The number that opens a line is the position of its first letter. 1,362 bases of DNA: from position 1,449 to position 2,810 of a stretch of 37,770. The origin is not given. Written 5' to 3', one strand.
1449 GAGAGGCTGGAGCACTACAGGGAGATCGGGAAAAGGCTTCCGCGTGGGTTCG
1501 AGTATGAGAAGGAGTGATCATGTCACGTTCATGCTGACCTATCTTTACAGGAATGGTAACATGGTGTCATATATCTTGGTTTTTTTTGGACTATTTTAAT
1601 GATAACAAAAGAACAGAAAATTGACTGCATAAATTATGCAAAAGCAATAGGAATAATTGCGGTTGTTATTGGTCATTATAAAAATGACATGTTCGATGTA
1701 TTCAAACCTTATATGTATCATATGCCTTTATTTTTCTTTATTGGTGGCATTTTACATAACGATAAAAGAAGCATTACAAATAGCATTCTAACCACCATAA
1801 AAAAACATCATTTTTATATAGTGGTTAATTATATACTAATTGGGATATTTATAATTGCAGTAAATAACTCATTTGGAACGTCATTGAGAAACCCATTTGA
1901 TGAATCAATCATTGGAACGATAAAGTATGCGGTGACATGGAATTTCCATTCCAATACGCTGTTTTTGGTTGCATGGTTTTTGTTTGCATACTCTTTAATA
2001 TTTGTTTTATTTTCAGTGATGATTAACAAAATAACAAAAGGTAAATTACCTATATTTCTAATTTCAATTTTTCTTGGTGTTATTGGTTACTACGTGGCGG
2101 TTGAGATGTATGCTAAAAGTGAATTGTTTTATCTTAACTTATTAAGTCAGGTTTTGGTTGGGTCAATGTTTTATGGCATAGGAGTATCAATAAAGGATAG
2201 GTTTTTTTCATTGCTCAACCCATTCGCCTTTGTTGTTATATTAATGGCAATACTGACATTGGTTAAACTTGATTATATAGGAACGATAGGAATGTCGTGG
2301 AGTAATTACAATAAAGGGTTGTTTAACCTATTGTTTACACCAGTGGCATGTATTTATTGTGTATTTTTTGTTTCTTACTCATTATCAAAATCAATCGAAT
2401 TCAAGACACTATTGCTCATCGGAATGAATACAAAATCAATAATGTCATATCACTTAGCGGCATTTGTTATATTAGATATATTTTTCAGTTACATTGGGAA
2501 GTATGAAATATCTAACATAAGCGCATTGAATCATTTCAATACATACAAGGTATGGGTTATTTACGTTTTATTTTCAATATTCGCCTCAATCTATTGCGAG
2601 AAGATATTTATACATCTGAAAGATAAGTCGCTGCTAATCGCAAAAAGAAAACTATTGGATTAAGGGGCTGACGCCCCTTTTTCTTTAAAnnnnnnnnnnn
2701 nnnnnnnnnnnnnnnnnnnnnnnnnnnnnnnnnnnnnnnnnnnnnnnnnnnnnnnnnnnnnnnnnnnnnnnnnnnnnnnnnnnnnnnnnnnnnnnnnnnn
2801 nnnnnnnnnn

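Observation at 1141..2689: AT-rich conversion island between attP and the tailspike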

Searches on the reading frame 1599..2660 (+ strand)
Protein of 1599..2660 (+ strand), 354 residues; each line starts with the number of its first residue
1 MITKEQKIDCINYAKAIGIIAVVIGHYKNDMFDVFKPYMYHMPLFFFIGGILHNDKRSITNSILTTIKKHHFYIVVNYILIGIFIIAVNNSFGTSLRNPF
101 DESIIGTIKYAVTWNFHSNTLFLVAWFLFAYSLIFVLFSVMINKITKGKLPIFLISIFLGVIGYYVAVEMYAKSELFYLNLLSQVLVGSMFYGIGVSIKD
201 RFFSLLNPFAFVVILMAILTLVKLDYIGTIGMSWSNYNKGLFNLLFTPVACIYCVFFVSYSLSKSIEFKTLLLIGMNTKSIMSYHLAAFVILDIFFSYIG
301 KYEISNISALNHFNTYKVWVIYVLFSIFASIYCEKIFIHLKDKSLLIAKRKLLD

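Call 4: search_protein_families(library=pfam, proteins=[window:1599-2660:+], max_evalue=1)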
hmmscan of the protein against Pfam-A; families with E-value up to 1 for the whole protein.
window:1599-2660:+ (354 aa): 1 family
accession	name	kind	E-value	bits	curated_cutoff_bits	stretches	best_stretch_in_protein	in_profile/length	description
PF01757.29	Acyl_transf_3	-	5.5e-14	52.4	31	1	9-332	2-323/326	Acyltransferase domain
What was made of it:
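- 1599..2663 (+): AT3-only membrane acyltransferase, 354 aa, WbaK-like subfamily. PF01757 (call 4).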

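Call 5: search_protein_families(library=ncbifam, proteins=[window:1599-2660:+], max_evalue=1)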
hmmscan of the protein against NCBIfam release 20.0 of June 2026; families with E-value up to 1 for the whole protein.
window:1599-2660:+ (354 aa): 0 families

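Call 6: search_protein_families(library=phrogs, proteins=[window:1599-2660:+], max_evalue=0.01)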
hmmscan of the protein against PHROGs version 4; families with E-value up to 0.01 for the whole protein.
window:1599-2660:+ (354 aa): 0 families

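Call 9: search_dna_similar(query=window:1599-2660:+, collection=phages, mode=protein, max_evalue=0.001)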
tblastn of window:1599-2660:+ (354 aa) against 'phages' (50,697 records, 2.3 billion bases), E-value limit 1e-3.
No match.

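Call 14: find_homologous_proteins(query=window:1599-2660:+)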
Query window:1599-2660:+ (354 aa): 129 proteins with E <= 0.001 among 5678 candidates; the best 120 are listed.
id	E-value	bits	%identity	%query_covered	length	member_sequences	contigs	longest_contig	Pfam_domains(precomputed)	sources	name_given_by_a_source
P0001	3.2e-214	729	97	100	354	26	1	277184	PF01757.29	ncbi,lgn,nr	ncbi:TPA: acyltransferase family protein [Morganella morganii subsp. morganii]|nr:acyltransferase fa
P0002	1.6e-99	352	53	94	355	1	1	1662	PF01757.29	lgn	-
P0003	1.5e-96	342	49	95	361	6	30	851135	PF01757.29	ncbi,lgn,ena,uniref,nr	ncbi:MAG: acyltransferase family protein [Hafnia alvei]|uniref:acyltransferase family protein n=1 Ta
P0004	1.9e-84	302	48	91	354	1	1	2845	PF01757.29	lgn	-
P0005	1.5e-59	220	38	92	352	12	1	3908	PF01757.29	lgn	-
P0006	3.0e-59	219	38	92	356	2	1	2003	PF01757.29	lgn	-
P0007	3.6e-59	219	39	92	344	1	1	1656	PF01757.29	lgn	-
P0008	6.5e-59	218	41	94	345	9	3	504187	PF01757.29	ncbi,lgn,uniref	ncbi:acyltransferase family protein [Proteus mirabilis]|uniref:acyltransferase family protein n=1 Ta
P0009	7.0e-58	215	37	92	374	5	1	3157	PF01757.29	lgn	-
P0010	9.1e-58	215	37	99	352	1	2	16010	PF01757.29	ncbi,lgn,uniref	ncbi:MAG: acyltransferase family protein [Kluyvera sp.]|uniref:acyltransferase family protein n=1 Ta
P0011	2.0e-57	214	35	94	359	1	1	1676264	PF01757.29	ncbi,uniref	ncbi:acyltransferase family protein [Paenalcaligenes sp. Me131]|uniref:acyltransferase family protei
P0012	4.8e-57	212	38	94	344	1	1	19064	PF01757.29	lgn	-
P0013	5.2e-57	212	39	90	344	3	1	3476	PF01757.29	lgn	-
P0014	7.0e-57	212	38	92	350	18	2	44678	PF01757.29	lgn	-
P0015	7.2e-57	212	36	95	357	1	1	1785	PF01757.29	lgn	-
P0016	9.5e-57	211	34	94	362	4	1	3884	PF01757.29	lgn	-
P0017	2.0e-56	210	34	94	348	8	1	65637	PF01757.29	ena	-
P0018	2.8e-56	210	37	88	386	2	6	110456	PF01757.29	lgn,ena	-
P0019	2.8e-56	210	37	96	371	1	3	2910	PF01757.29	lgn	-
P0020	4.1e-56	209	37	99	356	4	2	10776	PF01757.29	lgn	-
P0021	6.0e-56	209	38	95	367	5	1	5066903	PF01757.29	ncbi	ncbi:acyltransferase family protein [Kosakonia sacchari]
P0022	8.8e-56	208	36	88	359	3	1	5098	PF01757.29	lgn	-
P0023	1.4e-55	207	41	91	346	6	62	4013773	PF01757.29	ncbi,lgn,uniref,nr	ncbi:acyltransferase family protein [Providencia alcalifaciens]|uniref:acyltransferase family protei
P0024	5.5e-55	205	34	94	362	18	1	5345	PF01757.29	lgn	-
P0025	1.9e-54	204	38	95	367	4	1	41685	PF01757.29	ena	-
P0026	2.2e-54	203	36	94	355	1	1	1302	PF01757.29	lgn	-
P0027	2.7e-54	203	38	91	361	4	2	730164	PF01757.29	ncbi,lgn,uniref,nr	ncbi:acyltransferase family protein [Escherichia coli]|uniref:acyltransferase family protein n=1 Tax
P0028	5.9e-54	202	37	93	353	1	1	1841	PF01757.29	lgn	-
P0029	1.2e-53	201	38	92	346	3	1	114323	PF01757.29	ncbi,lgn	ncbi:TPA: acyltransferase family protein [Citrobacter freundii]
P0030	1.4e-53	201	33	95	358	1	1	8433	PF01757.29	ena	-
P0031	1.7e-53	201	35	99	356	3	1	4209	PF01757.29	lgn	-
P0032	1.7e-53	201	35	97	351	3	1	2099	PF01757.29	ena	-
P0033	1.8e-53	200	35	96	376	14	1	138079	PF01757.29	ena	-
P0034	2.7e-53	200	37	97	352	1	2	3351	PF01757.29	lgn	-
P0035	3.8e-53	199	38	94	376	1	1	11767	PF01757.29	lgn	-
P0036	4.3e-53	199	37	93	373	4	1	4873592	PF01757.29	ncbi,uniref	ncbi:acyltransferase family protein [Hafnia alvei]|uniref:acyltransferase family protein n=1 Tax=Haf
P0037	5.2e-53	199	36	90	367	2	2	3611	PF01757.29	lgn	-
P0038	5.8e-53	199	37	92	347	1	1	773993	PF01757.29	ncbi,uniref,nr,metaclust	ncbi:acyltransferase family protein [Citrobacter freundii]|uniref:acyltransferase family protein n=1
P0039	1.3e-52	198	38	92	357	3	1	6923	PF01757.29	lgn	-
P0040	1.4e-52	198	36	92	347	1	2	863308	PF01757.29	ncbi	ncbi:acyltransferase family protein [Enterobacteriaceae bacterium C34A]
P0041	3.0e-52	196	38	90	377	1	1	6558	PF01757.29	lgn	-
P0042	4.0e-52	196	35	97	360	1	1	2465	PF01757.29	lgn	-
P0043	4.1e-52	196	40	93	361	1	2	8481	PF01757.29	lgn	-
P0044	4.9e-52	196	37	97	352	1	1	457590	PF01757.29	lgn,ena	-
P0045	9.7e-52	195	39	90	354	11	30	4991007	PF01757.29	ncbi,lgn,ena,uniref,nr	ncbi:TPA: acyltransferase family protein [Citrobacter koseri]|uniref:acyltransferase family protein 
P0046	1.7e-51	194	38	91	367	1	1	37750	PF01757.29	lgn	-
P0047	2.9e-51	193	35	95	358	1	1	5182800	PF01757.29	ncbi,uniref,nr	ncbi:hypothetical protein FEM41_14965 [Jejubacter calystegiae]|uniref:Acyltransferase 3 domain-conta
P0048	3.0e-51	193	36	92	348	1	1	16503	PF01757.29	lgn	-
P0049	5.4e-51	192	35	94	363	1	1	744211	PF01757.29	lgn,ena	-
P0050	5.4e-51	192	36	94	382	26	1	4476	PF01757.29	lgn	-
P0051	6.3e-51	192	36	92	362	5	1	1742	PF01757.29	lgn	-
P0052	6.4e-51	192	38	90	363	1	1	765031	PF01757.29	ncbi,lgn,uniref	ncbi:acyltransferase family protein [Aeromonas veronii]|uniref:acyltransferase family protein n=1 Ta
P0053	6.5e-51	192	38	92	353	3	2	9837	PF01757.29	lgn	-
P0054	9.4e-51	192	38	97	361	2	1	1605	PF01757.29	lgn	-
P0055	1.5e-50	191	36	100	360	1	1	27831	PF01757.29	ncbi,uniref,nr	ncbi:acyltransferase family protein [Enterobacter asburiae]|uniref:acyltransferase family protein n=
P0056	1.7e-50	191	35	89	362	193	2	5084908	PF01757.29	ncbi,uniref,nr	ncbi:acyltransferase family protein [Citrobacter freundii]|uniref:acyltransferase family protein n=2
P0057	1.7e-50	191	37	91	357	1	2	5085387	PF01757.29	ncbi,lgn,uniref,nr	ncbi:hypothetical protein AI3057V1_1485 [Citrobacter freundii]|uniref:acyltransferase family protein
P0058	5.4e-50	189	34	96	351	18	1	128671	PF01757.29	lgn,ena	-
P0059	8.8e-50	188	39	94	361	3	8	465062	PF01757.29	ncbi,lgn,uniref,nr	ncbi:acyltransferase family protein [Escherichia coli]|uniref:acyltransferase family protein n=1 Tax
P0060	1.1e-49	188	37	94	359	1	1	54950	PF01757.29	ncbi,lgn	ncbi:Acyltransferase family protein [compost metagenome]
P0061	1.2e-49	188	35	98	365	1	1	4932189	PF01757.29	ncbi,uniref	ncbi:acyltransferase family protein [Enterobacter wuhouensis]|uniref:acyltransferase family protein 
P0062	1.6e-49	187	39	94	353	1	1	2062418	PF01757.29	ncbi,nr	ncbi:Fucose 4-O-acetylase and related acetyltransferases [Campylobacter jejuni]|nr:Fucose 4-O-acetyl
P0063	1.7e-49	187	34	92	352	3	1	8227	PF01757.29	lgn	-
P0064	8.9e-49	185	39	93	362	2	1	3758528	PF01757.29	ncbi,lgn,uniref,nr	ncbi:acyltransferase family protein [Candidatus Pantoea soli]|uniref:Acyltransferase 3 domain-contai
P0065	2.7e-48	183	38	92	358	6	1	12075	PF01757.29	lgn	-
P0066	3.6e-48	183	35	93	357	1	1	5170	PF01757.29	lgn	-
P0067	4.0e-48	183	36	90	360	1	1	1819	PF01757.29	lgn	-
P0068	6.8e-48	182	36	84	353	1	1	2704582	PF01757.29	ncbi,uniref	ncbi:acyltransferase family protein [Yokenella regensburgei]|uniref:acyltransferase family protein n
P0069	7.1e-48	182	34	96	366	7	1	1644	PF01757.29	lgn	-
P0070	7.9e-48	182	34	99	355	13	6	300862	PF01757.29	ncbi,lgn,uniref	ncbi:TPA: acyltransferase family protein [Escherichia coli]|uniref:acyltransferase family protein n=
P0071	1.1e-47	181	36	97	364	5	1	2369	PF01757.29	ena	-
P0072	4.3e-47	180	37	93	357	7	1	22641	PF01757.29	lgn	-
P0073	9.8e-47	178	35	98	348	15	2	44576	PF01757.29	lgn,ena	-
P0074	2.3e-46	177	34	97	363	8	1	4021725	PF01757.29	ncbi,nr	ncbi:UNVERIFIED_ORG: fucose 4-O-acetylase-like acetyltransferase [Pantoea brenneri]|nr:fucose 4-O-ac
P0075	3.3e-46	177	32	94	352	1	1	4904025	PF01757.29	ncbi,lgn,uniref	ncbi:acyltransferase family protein [Enterobacter sichuanensis]|uniref:acyltransferase family protei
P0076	3.9e-46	176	36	95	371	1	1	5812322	PF01757.29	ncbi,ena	-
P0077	4.4e-46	176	33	96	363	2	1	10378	PF01757.29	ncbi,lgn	-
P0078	9.6e-46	175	38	81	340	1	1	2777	PF01757.29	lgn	-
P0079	2.5e-45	174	34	94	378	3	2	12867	PF01757.29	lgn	-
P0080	3.3e-45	173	34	94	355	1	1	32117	PF01757.29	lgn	-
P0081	4.1e-45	173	37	94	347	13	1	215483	PF01757.29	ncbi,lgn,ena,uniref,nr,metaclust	ncbi:hypothetical protein PU00_02590 [Hafnia alvei]|uniref:acyltransferase family protein n=1 Tax=Ha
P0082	4.4e-45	173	35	88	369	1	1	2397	PF01757.29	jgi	-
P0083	5.6e-45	173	38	86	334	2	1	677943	PF01757.29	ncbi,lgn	-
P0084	6.0e-45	172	38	86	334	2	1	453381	PF01757.29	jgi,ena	-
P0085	6.1e-45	172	34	94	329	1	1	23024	PF01757.29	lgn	-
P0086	6.5e-45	172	38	81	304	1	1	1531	PF01757.29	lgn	-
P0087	7.2e-45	172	33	94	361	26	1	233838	PF01757.29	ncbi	ncbi:hypothetical protein CDEN61S_02266 [Castellaniella denitrificans]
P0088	1.5e-44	171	35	90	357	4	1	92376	PF01757.29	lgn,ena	-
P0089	5.0e-44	169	35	92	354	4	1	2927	PF01757.29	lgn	-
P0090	1.1e-43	168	35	97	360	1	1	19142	PF01757.29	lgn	-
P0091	1.2e-43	168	37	80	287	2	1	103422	PF01757.29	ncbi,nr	ncbi:acyltransferase, partial [Escherichia coli]|nr:acyltransferase [Escherichia coli]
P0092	3.0e-43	167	36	91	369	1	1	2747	PF01757.29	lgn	-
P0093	4.3e-43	166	31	96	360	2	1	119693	PF01757.29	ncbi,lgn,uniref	ncbi:MAG: acyltransferase family protein [Castellaniella sp.]|uniref:acyltransferase family protein 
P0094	4.8e-43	166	30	97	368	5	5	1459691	PF01757.29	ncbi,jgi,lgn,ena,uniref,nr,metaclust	ncbi:acyltransferase family protein [uncultured Castellaniella sp.]|uniref:acyltransferase family pr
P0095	1.2e-42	165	35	88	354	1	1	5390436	PF01757.29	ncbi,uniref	ncbi:acyltransferase family protein [Photorhabdus akhurstii]|uniref:acyltransferase family protein n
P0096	1.9e-42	164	34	94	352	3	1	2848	PF01757.29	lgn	-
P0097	2.0e-42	164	37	79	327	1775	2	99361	PF01757.29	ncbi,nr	ncbi:acyltransferase, partial [Salmonella enterica]|nr:acyltransferase family protein [Salmonella en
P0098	2.3e-42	164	32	98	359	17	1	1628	PF01757.29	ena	-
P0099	1.1e-40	158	35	91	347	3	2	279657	PF01757.29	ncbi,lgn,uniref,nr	ncbi:acyltransferase family protein [Escherichia albertii]|uniref:acyltransferase family protein n=1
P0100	5.9e-40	156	35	90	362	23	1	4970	PF01757.29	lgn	-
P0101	9.5e-40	155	35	95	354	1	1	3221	PF01757.29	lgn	-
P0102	7.3e-39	152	34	91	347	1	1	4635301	PF01757.29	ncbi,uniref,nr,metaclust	ncbi:acyltransferase family protein [Xenorhabdus bovienii]|uniref:Putative acyltransferase n=1 Tax=X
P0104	1.1e-37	149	36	88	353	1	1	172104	PF01757.29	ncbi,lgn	ncbi:acyltransferase family protein [Cronobacter malonaticus]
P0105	4.0e-37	147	39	78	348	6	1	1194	PF01757.29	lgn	-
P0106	7.2e-37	146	33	90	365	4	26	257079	PF01757.29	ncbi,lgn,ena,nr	ncbi:TPA: acyltransferase family protein [Enterobacter hormaechei subsp. steigerwaltii]|nr:acyltrans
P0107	3.8e-36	144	34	95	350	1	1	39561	PF01757.29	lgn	-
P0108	1.0e-35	142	33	94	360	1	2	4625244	PF01757.29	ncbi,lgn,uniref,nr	ncbi:acyltransferase family protein [Enterobacter hormaechei]|uniref:acyltransferase family protein 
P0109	3.1e-34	137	32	91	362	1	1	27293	PF01757.29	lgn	-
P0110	1.3e-33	135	32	90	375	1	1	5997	PF01757.29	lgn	-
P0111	1.7e-33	135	32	93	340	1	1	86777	PF01757.29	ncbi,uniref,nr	ncbi:acyltransferase family protein [Vibrio sp. SM6]|uniref:Acyltransferase family protein n=1 Tax=V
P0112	3.1e-32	131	30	98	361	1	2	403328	PF01757.29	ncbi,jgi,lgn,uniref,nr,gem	ncbi:acyltransferase family protein [Enterobacter sp.]|uniref:acyltransferase family protein n=1 Tax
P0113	4.1e-32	130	35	97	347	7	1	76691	PF01757.29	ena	-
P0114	7.0e-31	126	30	85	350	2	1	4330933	PF01757.29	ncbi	-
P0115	6.0e-29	120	40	49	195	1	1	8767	PF01757.29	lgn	-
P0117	2.4e-28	118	29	94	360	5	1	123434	PF01757.29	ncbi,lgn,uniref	ncbi:acyltransferase family protein [Vibrio astriarenae]|uniref:acyltransferase family protein n=1 T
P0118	7.3e-24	103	30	82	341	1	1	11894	PF01757.29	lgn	-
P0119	2.5e-10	59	32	47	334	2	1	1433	PF01757.29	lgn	-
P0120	1.8e-8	52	29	96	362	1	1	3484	PF01757.29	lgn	-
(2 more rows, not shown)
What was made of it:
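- On Acyltransferase-3 (AT3, Pfam PF01757): All 118 listed homologs with a precomputed Pfam domain carry PF01757 (call 14).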

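Call 15: find_encoding_contigs(protein=P0001, flank=10000, max_places=4)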
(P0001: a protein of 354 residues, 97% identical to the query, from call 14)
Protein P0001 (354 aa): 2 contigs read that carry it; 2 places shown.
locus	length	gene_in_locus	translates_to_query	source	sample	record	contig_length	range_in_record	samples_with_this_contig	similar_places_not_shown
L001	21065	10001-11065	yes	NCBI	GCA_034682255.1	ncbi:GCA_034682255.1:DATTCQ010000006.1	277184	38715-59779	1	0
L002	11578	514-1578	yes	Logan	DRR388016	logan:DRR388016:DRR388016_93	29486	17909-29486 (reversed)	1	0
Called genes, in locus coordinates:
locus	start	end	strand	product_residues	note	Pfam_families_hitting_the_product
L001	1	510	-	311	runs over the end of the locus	PF12146:Hydrolase_4 (faint)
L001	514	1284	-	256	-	PF00583:Acetyltransf_1, PF13673:Acetyltransf_10, PF13508:Acetyltransf_7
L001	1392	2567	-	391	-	PF03594:BenE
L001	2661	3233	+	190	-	PF01381:HTH_3, PF13560:HTH_31, PF07883:Cupin_2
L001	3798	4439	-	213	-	PF00302:CAT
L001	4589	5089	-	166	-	-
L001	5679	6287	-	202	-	-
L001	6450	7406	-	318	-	PF00561:Abhydrolase_1, PF12697:Abhydrolase_6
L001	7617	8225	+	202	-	PF00440:TetR_N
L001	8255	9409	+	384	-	PF00657:Lipase_GDSL, PF13472:Lipase_GDSL_2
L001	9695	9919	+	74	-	PF06440:DNA_pol3_theta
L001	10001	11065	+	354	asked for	PF01757:Acyl_transf_3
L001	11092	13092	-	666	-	PF18668:Tail_spike_N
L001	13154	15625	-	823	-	-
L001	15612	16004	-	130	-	PF00877:NLPC_P60 (weak)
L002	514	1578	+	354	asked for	PF01757:Acyl_transf_3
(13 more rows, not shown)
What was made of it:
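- On Serotype-conversion module of P22-like (Lederbergvirus-type) phages: In the M. morganii chromosome the module abuts host genes (call 15).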

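Call 25: search_solved_structures(query=window:1599-2660:+, max_evalue=10, show_alignments=2)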
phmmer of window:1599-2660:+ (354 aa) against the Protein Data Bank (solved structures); distinct sequences matched with E-value up to 10: 0.
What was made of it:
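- Tried and rejected: PDB sequence search, no hit even at E 10 (call 25).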

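Call 28: find_encoding_contigs(protein=P0003, flank=8000, max_places=3)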
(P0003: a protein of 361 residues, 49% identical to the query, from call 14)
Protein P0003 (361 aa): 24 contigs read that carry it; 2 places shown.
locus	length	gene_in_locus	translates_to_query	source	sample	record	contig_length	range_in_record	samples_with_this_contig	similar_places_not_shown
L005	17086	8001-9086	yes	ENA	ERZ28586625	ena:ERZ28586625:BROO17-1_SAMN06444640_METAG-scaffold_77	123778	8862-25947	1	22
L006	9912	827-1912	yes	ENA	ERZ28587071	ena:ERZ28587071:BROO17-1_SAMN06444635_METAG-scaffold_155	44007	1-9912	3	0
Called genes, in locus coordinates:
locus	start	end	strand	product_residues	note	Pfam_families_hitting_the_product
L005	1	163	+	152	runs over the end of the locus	PF00589:Phage_integrase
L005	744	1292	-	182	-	PF01066:CDP-OH_P_transf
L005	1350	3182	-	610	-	PF01541:GIY-YIG, PF27096:UvrC_M, PF02151:UVR, PF12836:HHH_3 (faint), PF22920:UvrC_RNaseH, PF08459:UvrC_RNaseH_dom, PF00633:HHH (faint), PF14520:HHH_5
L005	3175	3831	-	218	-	PF00072:Response_reg, PF08281:Sigma70_r4_2 (faint), PF00196:GerE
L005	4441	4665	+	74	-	PF10769:DUF2594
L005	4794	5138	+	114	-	PF06942:GlpM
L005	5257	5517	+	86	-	PF10810:DUF2545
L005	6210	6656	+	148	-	PF00903:Glyoxalase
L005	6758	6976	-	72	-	PF24697:DUF7661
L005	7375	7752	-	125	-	PF00717:Peptidase_S24 (weak)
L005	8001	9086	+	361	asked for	PF01757:Acyl_transf_3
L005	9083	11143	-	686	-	PF18668:Tail_spike_N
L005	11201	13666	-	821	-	-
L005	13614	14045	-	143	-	PF00877:NLPC_P60 (weak)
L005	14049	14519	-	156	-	PF08875:DUF1833 (weak)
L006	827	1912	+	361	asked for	PF01757:Acyl_transf_3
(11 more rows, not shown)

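Call 29: find_encoding_contigs(protein=P0008, flank=8000, max_places=2)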
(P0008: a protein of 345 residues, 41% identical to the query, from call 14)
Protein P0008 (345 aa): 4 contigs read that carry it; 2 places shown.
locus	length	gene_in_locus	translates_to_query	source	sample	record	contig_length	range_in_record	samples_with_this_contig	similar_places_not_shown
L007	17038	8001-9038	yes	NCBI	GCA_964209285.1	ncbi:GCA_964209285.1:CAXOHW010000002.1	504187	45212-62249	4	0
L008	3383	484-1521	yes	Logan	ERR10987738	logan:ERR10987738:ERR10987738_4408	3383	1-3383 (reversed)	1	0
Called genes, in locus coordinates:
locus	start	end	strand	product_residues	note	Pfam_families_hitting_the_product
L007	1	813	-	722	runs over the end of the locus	PF00378:ECH_1, PF16113:ECH_2, PF02737:3HCDH_N, PF00725:3HCDH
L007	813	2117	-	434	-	PF00108:Thiolase_N, PF02803:Thiolase_C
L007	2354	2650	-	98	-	PF04175:DUF406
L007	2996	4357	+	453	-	PF03349:Toluene_X, PF13505:OMP_b-brl (faint)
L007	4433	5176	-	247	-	PF04333:MlaA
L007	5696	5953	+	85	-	-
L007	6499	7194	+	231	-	-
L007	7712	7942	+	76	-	PF06440:DNA_pol3_theta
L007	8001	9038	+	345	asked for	PF01757:Acyl_transf_3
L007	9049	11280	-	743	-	PF09008:Head_binding, PF13884:Peptidase_S74 (weak)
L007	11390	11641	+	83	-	PF03869:Arc, PF22513:FitA-like_RHH (weak), PF11423:Repressor_Mnt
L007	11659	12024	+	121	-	-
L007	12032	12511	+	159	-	-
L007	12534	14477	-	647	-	PF26808:Phage_P22_gp16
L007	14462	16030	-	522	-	PF16928:Inj_translocase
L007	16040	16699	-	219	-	PF25688:P22_gp7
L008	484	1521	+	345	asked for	PF01757:Acyl_transf_3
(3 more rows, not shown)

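Call 30: find_encoding_contigs(protein=P0023, flank=8000, max_places=3)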
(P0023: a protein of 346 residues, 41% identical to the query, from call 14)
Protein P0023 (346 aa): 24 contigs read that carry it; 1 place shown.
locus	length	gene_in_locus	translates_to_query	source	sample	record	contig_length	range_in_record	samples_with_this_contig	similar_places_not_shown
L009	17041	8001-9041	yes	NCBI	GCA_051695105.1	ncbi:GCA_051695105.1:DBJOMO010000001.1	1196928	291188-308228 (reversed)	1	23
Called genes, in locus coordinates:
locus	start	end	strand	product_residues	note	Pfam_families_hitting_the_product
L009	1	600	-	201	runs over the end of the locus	-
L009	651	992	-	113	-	-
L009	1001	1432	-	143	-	PF21190:Bbp16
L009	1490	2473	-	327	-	PF20911:GP7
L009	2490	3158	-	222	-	-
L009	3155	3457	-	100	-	PF25181:Phage_Bbp19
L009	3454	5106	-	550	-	PF12236:Head-tail_con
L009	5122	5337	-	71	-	-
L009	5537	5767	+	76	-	PF24729:Acb2_Tad1_hairpin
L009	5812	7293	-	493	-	-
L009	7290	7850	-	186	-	PF03592:Terminase_2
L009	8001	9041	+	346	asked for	PF01757:Acyl_transf_3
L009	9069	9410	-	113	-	-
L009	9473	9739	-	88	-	PF04448:DUF551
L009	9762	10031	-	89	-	-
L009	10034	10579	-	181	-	-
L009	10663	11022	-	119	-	PF05866:RusA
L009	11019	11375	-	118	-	-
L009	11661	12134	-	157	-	PF06992:Phage_lambda_P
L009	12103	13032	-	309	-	PF17948:DnaT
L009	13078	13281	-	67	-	-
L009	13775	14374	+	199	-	PF13443:HTH_26 (faint), PF01381:HTH_3 (weak)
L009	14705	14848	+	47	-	-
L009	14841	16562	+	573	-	PF12684:DUF3799 (weak)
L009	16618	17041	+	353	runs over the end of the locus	PF03837:RecT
